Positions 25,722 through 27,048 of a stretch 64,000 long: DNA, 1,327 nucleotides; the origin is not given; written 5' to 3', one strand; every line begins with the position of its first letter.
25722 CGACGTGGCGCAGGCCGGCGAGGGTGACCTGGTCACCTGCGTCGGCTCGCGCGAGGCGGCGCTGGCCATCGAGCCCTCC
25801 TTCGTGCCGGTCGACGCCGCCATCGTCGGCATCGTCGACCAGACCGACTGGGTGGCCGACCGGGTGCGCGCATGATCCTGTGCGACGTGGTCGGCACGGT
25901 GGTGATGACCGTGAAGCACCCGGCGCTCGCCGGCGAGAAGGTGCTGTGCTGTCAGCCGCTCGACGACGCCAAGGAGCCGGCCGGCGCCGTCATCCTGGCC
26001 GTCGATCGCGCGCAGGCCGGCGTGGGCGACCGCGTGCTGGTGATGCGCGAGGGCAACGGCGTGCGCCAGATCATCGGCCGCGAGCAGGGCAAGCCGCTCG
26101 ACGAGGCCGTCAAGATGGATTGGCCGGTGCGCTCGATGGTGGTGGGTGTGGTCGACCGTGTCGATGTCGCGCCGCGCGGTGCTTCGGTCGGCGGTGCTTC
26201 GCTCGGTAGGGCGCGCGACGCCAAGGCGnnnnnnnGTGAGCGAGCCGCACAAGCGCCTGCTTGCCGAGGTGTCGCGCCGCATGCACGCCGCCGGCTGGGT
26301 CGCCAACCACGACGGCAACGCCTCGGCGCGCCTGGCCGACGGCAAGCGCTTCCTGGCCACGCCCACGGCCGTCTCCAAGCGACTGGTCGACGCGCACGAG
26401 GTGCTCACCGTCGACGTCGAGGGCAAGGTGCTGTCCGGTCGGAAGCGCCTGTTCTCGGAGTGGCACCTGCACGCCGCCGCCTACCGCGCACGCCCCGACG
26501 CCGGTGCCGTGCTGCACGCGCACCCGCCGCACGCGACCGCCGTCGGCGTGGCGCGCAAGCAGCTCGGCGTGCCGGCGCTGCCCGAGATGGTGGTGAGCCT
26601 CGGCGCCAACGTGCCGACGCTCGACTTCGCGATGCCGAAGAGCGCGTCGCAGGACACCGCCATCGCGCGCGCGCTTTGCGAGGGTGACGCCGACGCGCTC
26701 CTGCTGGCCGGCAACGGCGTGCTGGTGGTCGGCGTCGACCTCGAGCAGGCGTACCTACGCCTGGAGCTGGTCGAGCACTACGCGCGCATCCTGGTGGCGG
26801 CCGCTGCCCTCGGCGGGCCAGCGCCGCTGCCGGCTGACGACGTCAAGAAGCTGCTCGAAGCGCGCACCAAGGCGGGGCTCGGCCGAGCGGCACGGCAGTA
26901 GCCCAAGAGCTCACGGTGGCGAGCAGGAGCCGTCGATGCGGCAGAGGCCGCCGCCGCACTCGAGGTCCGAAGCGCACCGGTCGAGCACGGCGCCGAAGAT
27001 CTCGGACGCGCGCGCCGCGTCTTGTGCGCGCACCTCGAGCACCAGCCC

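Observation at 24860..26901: BMC satellite operon: lspA–BMC-P–BMC-P–class II aldolase with 1-, 4- and 5-nt junctions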

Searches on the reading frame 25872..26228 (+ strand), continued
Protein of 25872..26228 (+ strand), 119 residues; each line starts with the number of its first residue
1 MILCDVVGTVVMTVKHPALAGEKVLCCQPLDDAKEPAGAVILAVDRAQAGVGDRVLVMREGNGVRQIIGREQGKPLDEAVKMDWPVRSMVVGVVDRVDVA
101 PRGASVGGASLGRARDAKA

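Call 37: search_protein_families(library=pfam, proteins=[L031:368-1078:+, L031:1287-2048:+, L031:2162-2458:+, L031:3123-4481:+, L031:4513-5094:+, L031:5115-6581:+, L031:7161-7724:+, L031:7724-8524:+, L031:8604-9728:+], max_evalue=0.001)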
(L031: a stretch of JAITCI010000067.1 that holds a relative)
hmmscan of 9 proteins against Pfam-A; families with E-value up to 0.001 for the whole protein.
L031:368-1078:+ (236 aa): 0 families

L031:1287-2048:+ (253 aa): 0 families

L031:2162-2458:+ (98 aa): 1 family
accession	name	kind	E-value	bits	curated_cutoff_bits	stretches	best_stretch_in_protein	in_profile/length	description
PF00936.24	BMC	-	1e-29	102.7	24.5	1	9-84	1-75/75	BMC domain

L031:3123-4481:+ (452 aa): 4 families
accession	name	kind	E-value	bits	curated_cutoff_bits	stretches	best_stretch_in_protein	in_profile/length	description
PF01512.22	Complex1_51K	-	1.1e-40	139.4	31.2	1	19-159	2-149/150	Nuo51 FMN-binding domain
PF13534.11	Fer4_17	-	8.8e-14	52.2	22.2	1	262-324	1-61/61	4Fe-4S dicluster domain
PF13375.12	RnfC_N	-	1.6e-12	47.8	25.6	1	380-446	19-84/101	RnfC Barrel sandwich hybrid domain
PF10531.15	SLBB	-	6.5e-08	32.7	27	1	177-218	6-53/55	SLBB domain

L031:4513-5094:+ (193 aa): 1 family
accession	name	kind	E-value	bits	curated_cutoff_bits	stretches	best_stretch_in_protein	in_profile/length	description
PF00936.24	BMC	-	3.7e-34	117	24.5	2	15-86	2-74/75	BMC domain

L031:5115-6581:+ (488 aa): 1 family
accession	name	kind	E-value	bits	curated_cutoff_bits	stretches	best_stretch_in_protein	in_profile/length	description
PF00171.27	Aldedh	-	3.1e-37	128.7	23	2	54-312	30-292/461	Aldehyde dehydrogenase family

L031:7161-7724:+ (187 aa): 1 family
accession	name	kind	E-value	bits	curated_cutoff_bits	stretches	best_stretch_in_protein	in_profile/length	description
PF02502.23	LacAB_rpiB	-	7.8e-50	168.9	24.7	1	41-178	1-138/138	Ribose/Galactose Isomerase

L031:7724-8524:+ (266 aa): 1 family
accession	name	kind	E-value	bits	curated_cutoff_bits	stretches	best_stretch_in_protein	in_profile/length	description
PF01791.15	DeoC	-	8.2e-14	52.2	23.8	1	51-250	5-220/229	DeoC/LacD family aldolase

L031:8604-9728:+ (374 aa): 1 family
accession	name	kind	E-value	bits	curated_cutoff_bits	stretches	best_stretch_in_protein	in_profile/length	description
PF01515.24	PTA_PTB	-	1.8e-109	366.4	24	1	3-324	2-317/319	Phosphate acetyl/butaryl transferase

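Call 43: search_protein_families(library=ncbifam, proteins=[P0121, P0123, P0125, P0128], max_evalue=0.001)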
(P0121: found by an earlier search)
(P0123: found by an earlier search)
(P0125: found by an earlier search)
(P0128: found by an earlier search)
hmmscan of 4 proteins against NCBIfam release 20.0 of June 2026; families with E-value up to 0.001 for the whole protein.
P0121 (243 aa): 20 families
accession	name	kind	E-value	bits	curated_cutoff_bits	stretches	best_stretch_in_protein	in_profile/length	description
NF011355.0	PRK14773.1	subfamily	3.2e-25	89.2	218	1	14-214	7-184/206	lipoprotein signal peptidase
TIGR00077.1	lspA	equivalog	1e-20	74.3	73.95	1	86-170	48-130/164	signal peptidase II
NF011360.0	PRK14779.1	subfamily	1.4e-18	67.5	177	1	82-169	44-127/163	lipoprotein signal peptidase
NF011367.0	PRK14786.1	equivalog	8.7e-17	61.7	190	1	87-169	40-118/154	lipoprotein signal peptidase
NF011368.0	PRK14787.1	equivalog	1.2e-15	58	177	1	85-214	40-151/167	lipoprotein signal peptidase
NF011352.0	PRK14770.1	equivalog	3e-12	46.3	223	1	84-170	54-137/173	lipoprotein signal peptidase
NF011350.0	PRK14768.1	equivalog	1e-11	45.3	210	1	87-168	40-115/148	lipoprotein signal peptidase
NF011357.0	PRK14775.1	equivalog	3.2e-11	43.4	201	1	111-169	65-121/170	lipoprotein signal peptidase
NF011356.0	PRK14774.1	equivalog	7.4e-11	42.1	256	1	85-224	41-160/185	lipoprotein signal peptidase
NF011358.0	PRK14776.1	equivalog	1.1e-10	41.6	285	1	91-169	53-128/170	lipoprotein signal peptidase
NF011371.0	PRK14790.1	equivalog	1.2e-10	41.4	202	1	88-167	53-128/169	lipoprotein signal peptidase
NF011366.0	PRK14785.1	subfamily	1.4e-10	41.4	256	1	65-168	56-161/198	lipoprotein signal peptidase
NF011351.0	PRK14769.1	subfamily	2e-10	41.1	216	1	85-166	40-118/156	lipoprotein signal peptidase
NF011365.0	PRK14784.1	equivalog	3.3e-10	40.3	181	1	77-166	35-121/160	lipoprotein signal peptidase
NF011362.0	PRK14781.1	subfamily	1.7e-07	31.5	177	1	85-166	56-134/170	lipoprotein signal peptidase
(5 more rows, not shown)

P0123 (94 aa): 4 families
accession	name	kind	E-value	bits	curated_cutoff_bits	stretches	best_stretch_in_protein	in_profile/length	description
NF053795.1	beta_CO2some_L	equivalog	2.5e-16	59.9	125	1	1-85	1-85/99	beta-carboxysome shell vertex protein CcmL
NF011992.0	PRK15448.1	equivalog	1.3e-12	47.6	118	1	1-85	1-85/95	ethanolamine utilization microcompartment protein EutN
TIGR02703.2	carboxysome_A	equivalog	3.3e-12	46.6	120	1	1-84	1-79/81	alpha-carboxysome shell vertex protein CsoS4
TIGR02704.1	carboxysome_B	equivalog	9.3e-06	26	88.9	1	1-84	1-78/80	carboxysome peptide B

P0125 (119 aa): 2 families
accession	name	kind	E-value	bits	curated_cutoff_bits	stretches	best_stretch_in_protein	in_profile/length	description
NF053795.1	beta_CO2some_L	equivalog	1.3e-12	48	125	1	1-99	1-87/99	beta-carboxysome shell vertex protein CcmL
NF011992.0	PRK15448.1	equivalog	2.2e-09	37.4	118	1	1-79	1-77/95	ethanolamine utilization microcompartment protein EutN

P0128 (221 aa): 29 families (the best 25 are shown)
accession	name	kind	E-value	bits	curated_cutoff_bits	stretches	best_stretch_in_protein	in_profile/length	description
NF053831.1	RU1PAldHalo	equivalog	5.5e-30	104.4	300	1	23-208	21-201/208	ribulose-1-phosphate aldolase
NF005123.0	PRK06557.1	subfamily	7.4e-27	94.4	251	1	5-208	12-214/223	L-ribulose-5-phosphate 4-epimerase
NF004527.0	PRK05874.1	equivalog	3.7e-25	88.8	308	1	11-204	13-204/218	L-fuculose-phosphate aldolase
NF043034.1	OxoTetrPhDc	equivalog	2.3e-23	83.1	250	1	8-191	8-190/205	3-oxo-tetronate 4-phosphate decarboxylase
NF005984.0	PRK08087.1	subfamily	3.3e-23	82.6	264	1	11-207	12-203/215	L-fuculose-phosphate aldolase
NF005302.0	PRK06833.1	equivalog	4.1e-23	82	264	1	11-209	12-206/214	L-fuculose-phosphate aldolase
NF006208.0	PRK08333.1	equivalog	6.4e-23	81.4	267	1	5-186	5-180/189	aldolase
TIGR03328.1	salvage_mtnB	equivalog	1.5e-20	73.5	137.05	1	9-184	1-186/194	methylthioribulose 1-phosphate dehydratase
TIGR01086.1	fucA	equivalog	1.8e-20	73.6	400.25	1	17-202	17-196/214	L-fuculose-phosphate aldolase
NF004979.0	PRK06357.1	equivalog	4.4e-18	65.4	216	1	7-188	8-197/221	hypothetical protein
NF040649.1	FucA_Meth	equivalog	4.7e-18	65.8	250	1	8-185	5-172/179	L-fuculose phosphate aldolase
NF006672.0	PRK09220.1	equivalog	5.1e-18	65.2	226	1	7-108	13-113/209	methylthioribulose 1-phosphate dehydratase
NF005689.0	PRK07490.1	equivalog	5.7e-16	58.4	260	1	16-204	30-214/248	hypothetical protein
NF006413.0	PRK08660.1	equivalog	1.5e-14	54.2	203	1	9-189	6-177/184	aldolase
NF005484.0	PRK07090.1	equivalog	1.7e-14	53.8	261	1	6-200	32-224/260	aldolase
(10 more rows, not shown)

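Call 57: predict_structure(alignment_id=A1)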
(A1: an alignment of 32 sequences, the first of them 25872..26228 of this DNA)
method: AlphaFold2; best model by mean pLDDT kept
length: 119 residues; sequences in the alignment: 32
mean_pLDDT: 85.2   pTM: 0.73
mean pLDDT of the five models: 85.2, 83.6, 83.6, 80.6, 70.5
residues with pLDDT >= 90: 79; 70-90: 17; 50-70: 10; < 50: 13
segments of 3 or more residues with pLDDT < 50: 106-114, 116-119
pLDDT, mean of each block of 10 residues (from residue 1): 95 75 95 94 96 97 94 95 93 88 52 46
secondary structure, 60 per line:
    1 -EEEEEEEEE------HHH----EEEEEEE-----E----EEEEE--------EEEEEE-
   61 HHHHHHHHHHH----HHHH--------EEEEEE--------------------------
elements in order: E2-10 E24-30 E41-45 E54-59 H61-71 H76-79 E88-93

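Call 59: fold_search(model_id=the predicted structure, library=pdb)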
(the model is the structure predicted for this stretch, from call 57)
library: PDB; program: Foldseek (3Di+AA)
matches with E <= 10: 408; with E <= 0.001: 43
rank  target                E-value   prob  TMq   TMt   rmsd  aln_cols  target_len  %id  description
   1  4jw0_B                2.7e-07  1.00  0.64  0.77   2.2        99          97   34  Structure of Gloeobacter violaceus CcmL (released 2013-09-04)
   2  4jw0_A                4.2e-07  1.00  0.64  0.78   2.2        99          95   34  Structure of Gloeobacter violaceus CcmL (released 2013-09-04)
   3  4n8x_4                4.2e-07  1.00  0.63  0.75   2.5       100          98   33  The structure of Nostoc sp. PCC 7120 CcmL (released 2014-03-12)
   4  4n8x_1                4.4e-07  1.00  0.63  0.75   2.5       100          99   34  The structure of Nostoc sp. PCC 7120 CcmL (released 2014-03-12)
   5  2qw7_A                6.3e-07  1.00  0.63  0.77   3.0       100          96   37  Carboxysome Subunit, CcmL (released 2008-03-04)
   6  2qw7_H                7.1e-07  1.00  0.63  0.76   3.0       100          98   37  Carboxysome Subunit, CcmL (released 2008-03-04)
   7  4n8x_E                7.6e-07  1.00  0.63  0.75   2.3       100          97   32  The structure of Nostoc sp. PCC 7120 CcmL (released 2014-03-12)
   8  6owg_1                8.1e-07  1.00  0.63  0.78   3.0        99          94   34  Structure of a synthetic beta-carboxysome shell, T=4 (released 2019-09-25)
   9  2qw7_C                8.1e-07  1.00  0.63  0.78   3.0       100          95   37  Carboxysome Subunit, CcmL (released 2008-03-04)
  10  4n8x_T                8.1e-07  1.00  0.61  0.76   2.5        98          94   33  The structure of Nostoc sp. PCC 7120 CcmL (released 2014-03-12)
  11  4i7a_D                1.3e-06  1.00  0.61  0.80   3.2       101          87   30  GrpN pentameric microcompartment shell protein from Rhodospirillum rubrum (released 2013-05-01)
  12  4i7a_C                1.4e-06  1.00  0.62  0.87   1.9       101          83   31  GrpN pentameric microcompartment shell protein from Rhodospirillum rubrum (released 2013-05-01)
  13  4i7a_A                1.5e-06  1.00  0.60  0.82   3.2       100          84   30  GrpN pentameric microcompartment shell protein from Rhodospirillum rubrum (released 2013-05-01)
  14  2hd3_K                1.7e-06  1.00  0.62  0.76   2.7        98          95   32  Crystal Structure of the Ethanolamine Utilization Protein EutN from Escherichia coli, NESG Target ER316 (released 2006-08-15)
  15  2hd3_J                1.8e-06  1.00  0.62  0.80   1.7        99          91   32  Crystal Structure of the Ethanolamine Utilization Protein EutN from Escherichia coli, NESG Target ER316 (released 2006-08-15)
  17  4i7a_B                2.1e-06  1.00  0.59  0.83   3.3        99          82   29  GrpN pentameric microcompartment shell protein from Rhodospirillum rubrum (released 2013-05-01)
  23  5v74_31               3.9e-06  1.00  0.61  0.75   3.0        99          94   31  Structure of the intact Haliangium ochraceum microcompartment shell (released 2017-06-21)
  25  5v74_11               5.6e-06  1.00  0.61  0.75   3.0        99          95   31  Structure of the intact Haliangium ochraceum microcompartment shell (released 2017-06-21)
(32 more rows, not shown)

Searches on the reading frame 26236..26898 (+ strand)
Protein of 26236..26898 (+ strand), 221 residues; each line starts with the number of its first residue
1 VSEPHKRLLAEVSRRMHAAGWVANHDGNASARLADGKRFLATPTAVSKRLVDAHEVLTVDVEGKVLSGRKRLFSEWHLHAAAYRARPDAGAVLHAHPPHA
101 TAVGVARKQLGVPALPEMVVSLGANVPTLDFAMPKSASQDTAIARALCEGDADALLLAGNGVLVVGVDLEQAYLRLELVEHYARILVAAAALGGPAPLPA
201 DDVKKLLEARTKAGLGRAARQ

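Call 4: search_protein_families(library=pfam, proteins=[window:26236-26898:+], max_evalue=0.01)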
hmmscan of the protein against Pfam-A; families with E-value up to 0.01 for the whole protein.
seq(221 aa): 1 family
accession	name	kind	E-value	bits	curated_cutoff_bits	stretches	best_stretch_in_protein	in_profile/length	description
PF00596.27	Aldolase_II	-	2.1e-41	142.3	22.2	1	8-186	2-182/183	Class II Aldolase and Adducin N-terminal domain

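Call 43: search_protein_families(library=ncbifam, proteins=[P0121, P0123, P0125, P0128], max_evalue=0.001)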
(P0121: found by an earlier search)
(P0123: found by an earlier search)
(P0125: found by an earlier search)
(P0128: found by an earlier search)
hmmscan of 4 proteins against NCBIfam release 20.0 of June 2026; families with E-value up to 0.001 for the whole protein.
P0121 (243 aa): 20 families
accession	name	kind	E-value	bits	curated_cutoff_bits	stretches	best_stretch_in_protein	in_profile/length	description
NF011355.0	PRK14773.1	subfamily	3.2e-25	89.2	218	1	14-214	7-184/206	lipoprotein signal peptidase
TIGR00077.1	lspA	equivalog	1e-20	74.3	73.95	1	86-170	48-130/164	signal peptidase II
NF011360.0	PRK14779.1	subfamily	1.4e-18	67.5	177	1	82-169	44-127/163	lipoprotein signal peptidase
NF011367.0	PRK14786.1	equivalog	8.7e-17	61.7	190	1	87-169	40-118/154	lipoprotein signal peptidase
NF011368.0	PRK14787.1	equivalog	1.2e-15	58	177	1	85-214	40-151/167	lipoprotein signal peptidase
NF011352.0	PRK14770.1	equivalog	3e-12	46.3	223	1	84-170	54-137/173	lipoprotein signal peptidase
NF011350.0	PRK14768.1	equivalog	1e-11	45.3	210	1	87-168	40-115/148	lipoprotein signal peptidase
NF011357.0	PRK14775.1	equivalog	3.2e-11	43.4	201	1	111-169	65-121/170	lipoprotein signal peptidase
NF011356.0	PRK14774.1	equivalog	7.4e-11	42.1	256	1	85-224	41-160/185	lipoprotein signal peptidase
NF011358.0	PRK14776.1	equivalog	1.1e-10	41.6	285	1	91-169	53-128/170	lipoprotein signal peptidase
NF011371.0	PRK14790.1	equivalog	1.2e-10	41.4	202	1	88-167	53-128/169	lipoprotein signal peptidase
NF011366.0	PRK14785.1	subfamily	1.4e-10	41.4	256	1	65-168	56-161/198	lipoprotein signal peptidase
NF011351.0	PRK14769.1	subfamily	2e-10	41.1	216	1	85-166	40-118/156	lipoprotein signal peptidase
NF011365.0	PRK14784.1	equivalog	3.3e-10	40.3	181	1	77-166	35-121/160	lipoprotein signal peptidase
NF011362.0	PRK14781.1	subfamily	1.7e-07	31.5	177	1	85-166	56-134/170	lipoprotein signal peptidase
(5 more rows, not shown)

P0123 (94 aa): 4 families
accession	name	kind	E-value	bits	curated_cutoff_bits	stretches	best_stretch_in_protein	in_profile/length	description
NF053795.1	beta_CO2some_L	equivalog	2.5e-16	59.9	125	1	1-85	1-85/99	beta-carboxysome shell vertex protein CcmL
NF011992.0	PRK15448.1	equivalog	1.3e-12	47.6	118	1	1-85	1-85/95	ethanolamine utilization microcompartment protein EutN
TIGR02703.2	carboxysome_A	equivalog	3.3e-12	46.6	120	1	1-84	1-79/81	alpha-carboxysome shell vertex protein CsoS4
TIGR02704.1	carboxysome_B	equivalog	9.3e-06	26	88.9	1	1-84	1-78/80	carboxysome peptide B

P0125 (119 aa): 2 families
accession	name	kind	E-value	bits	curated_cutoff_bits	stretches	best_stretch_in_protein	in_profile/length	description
NF053795.1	beta_CO2some_L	equivalog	1.3e-12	48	125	1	1-99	1-87/99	beta-carboxysome shell vertex protein CcmL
NF011992.0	PRK15448.1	equivalog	2.2e-09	37.4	118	1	1-79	1-77/95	ethanolamine utilization microcompartment protein EutN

P0128 (221 aa): 29 families (the best 25 are shown)
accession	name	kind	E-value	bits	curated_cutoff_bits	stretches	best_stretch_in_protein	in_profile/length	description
NF053831.1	RU1PAldHalo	equivalog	5.5e-30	104.4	300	1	23-208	21-201/208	ribulose-1-phosphate aldolase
NF005123.0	PRK06557.1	subfamily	7.4e-27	94.4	251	1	5-208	12-214/223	L-ribulose-5-phosphate 4-epimerase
NF004527.0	PRK05874.1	equivalog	3.7e-25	88.8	308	1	11-204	13-204/218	L-fuculose-phosphate aldolase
NF043034.1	OxoTetrPhDc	equivalog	2.3e-23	83.1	250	1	8-191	8-190/205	3-oxo-tetronate 4-phosphate decarboxylase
NF005984.0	PRK08087.1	subfamily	3.3e-23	82.6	264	1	11-207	12-203/215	L-fuculose-phosphate aldolase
NF005302.0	PRK06833.1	equivalog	4.1e-23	82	264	1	11-209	12-206/214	L-fuculose-phosphate aldolase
NF006208.0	PRK08333.1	equivalog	6.4e-23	81.4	267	1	5-186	5-180/189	aldolase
TIGR03328.1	salvage_mtnB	equivalog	1.5e-20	73.5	137.05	1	9-184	1-186/194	methylthioribulose 1-phosphate dehydratase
TIGR01086.1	fucA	equivalog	1.8e-20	73.6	400.25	1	17-202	17-196/214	L-fuculose-phosphate aldolase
NF004979.0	PRK06357.1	equivalog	4.4e-18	65.4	216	1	7-188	8-197/221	hypothetical protein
NF040649.1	FucA_Meth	equivalog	4.7e-18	65.8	250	1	8-185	5-172/179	L-fuculose phosphate aldolase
NF006672.0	PRK09220.1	equivalog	5.1e-18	65.2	226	1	7-108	13-113/209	methylthioribulose 1-phosphate dehydratase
NF005689.0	PRK07490.1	equivalog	5.7e-16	58.4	260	1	16-204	30-214/248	hypothetical protein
NF006413.0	PRK08660.1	equivalog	1.5e-14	54.2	203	1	9-189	6-177/184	aldolase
NF005484.0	PRK07090.1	equivalog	1.7e-14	53.8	261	1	6-200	32-224/260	aldolase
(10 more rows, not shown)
